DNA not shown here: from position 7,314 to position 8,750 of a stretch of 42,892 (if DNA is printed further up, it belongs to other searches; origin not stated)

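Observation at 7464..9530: Possible peptide lipidation module: ABBA-prenyltransferase-like protein next to a geranylgeranyl-reductase-family flavoenzyme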

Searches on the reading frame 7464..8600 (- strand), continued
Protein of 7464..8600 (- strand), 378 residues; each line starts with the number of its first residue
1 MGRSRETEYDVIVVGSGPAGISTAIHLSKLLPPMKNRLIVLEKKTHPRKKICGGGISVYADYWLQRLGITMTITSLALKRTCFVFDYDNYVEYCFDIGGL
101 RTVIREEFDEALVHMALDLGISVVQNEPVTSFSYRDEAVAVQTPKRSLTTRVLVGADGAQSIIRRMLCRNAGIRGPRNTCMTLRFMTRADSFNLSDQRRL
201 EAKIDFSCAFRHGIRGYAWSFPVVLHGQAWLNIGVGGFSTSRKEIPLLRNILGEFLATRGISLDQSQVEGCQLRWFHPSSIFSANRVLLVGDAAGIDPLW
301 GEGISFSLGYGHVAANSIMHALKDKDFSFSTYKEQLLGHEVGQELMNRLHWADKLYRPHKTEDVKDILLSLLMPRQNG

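Call 75: search_protein_families(library=ncbifam, alignment_id=A2, max_evalue=1e-10)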
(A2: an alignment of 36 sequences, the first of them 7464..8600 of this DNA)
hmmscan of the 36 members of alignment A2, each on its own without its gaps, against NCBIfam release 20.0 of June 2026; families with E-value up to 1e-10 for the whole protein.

A. member 1, window:7464-8600:- (378 aa): 9 families
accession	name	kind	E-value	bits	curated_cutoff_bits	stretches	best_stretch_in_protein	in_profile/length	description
TIGR02032.1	GG-red-SF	subfamily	3.3e-38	132.1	158.8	1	9-318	1-297/297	geranylgeranyl reductase family protein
NF045655.1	MkRedMenJ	equivalog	5.9e-21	74.8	700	1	7-319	3-316/406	menaquinone reductase MenJ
TIGR02023.1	BchP-ChlP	subfamily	2.3e-20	72.9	343.3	1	9-335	1-316/388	geranylgeranyl diphosphate reductase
NF041080.1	DGGGPL_reductase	equivalog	1e-17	64.1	580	1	8-331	1-324/447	digeranylgeranylglycerophospholipid reductase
NF008519.0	PRK11445.1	equivalog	1e-14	54.6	303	1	8-325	3-307/355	FAD-binding protein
NF049967.1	QhpG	equivalog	2.1e-13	50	240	1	11-325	1-293/423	flavin-dependent monooxygenase QhpG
NF005599.0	PRK07333.1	equivalog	6.3e-12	44.7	549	0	7-166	11-183/414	ubiquinone biosynthesis hydroxylase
TIGR01988.1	Ubi-OHases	subfamily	1.8e-11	43.6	224.65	0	10-197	1-201/387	ubiquinone biosynthesis hydroxylase, UbiH/UbiF/VisC/COQ6 family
NF033113.0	halo_ClmS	equivalog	4.2e-11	42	900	0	10-320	4-323/570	chloramphenicol-biosynthetic FADH2-dependent halogenase CmlS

B. families by the number of members that match (of 36 scanned): 24 families
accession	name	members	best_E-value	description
TIGR02032.1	GG-red-SF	36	1.3e-48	geranylgeranyl reductase family protein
TIGR02023.1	BchP-ChlP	36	2e-30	geranylgeranyl diphosphate reductase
NF049967.1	QhpG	36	1.2e-19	flavin-dependent monooxygenase QhpG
NF041080.1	DGGGPL_reductase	35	1.5e-24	digeranylgeranylglycerophospholipid reductase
NF045655.1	MkRedMenJ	34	3.6e-23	menaquinone reductase MenJ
TIGR01988.1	Ubi-OHases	30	2.5e-16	ubiquinone biosynthesis hydroxylase, UbiH/UbiF/VisC/COQ6 family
NF008519.0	PRK11445.1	27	1.6e-16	FAD-binding protein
NF005599.0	PRK07333.1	21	2.1e-14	ubiquinone biosynthesis hydroxylase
NF033113.0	halo_ClmS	19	1.9e-14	chloramphenicol-biosynthetic FADH2-dependent halogenase CmlS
NF004832.0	PRK06184.1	12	1.8e-18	hypothetical protein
NF041160.1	DGGPL_Thplmales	10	1.3e-15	digeranylgeranylglycerophospholipid reductase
NF038171.1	maturase_LodB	9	2.4e-13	lysine-epsilon-oxidase maturase LodB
TIGR02028.1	ChlP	8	2.6e-15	geranylgeranyl reductase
NF038174.1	maturase_GoxB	8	1e-12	glycine oxidase maturase GoxB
NF041385.1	Dggglyphlred_Halo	7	4.6e-14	digeranylgeranylglycerophospholipid reductase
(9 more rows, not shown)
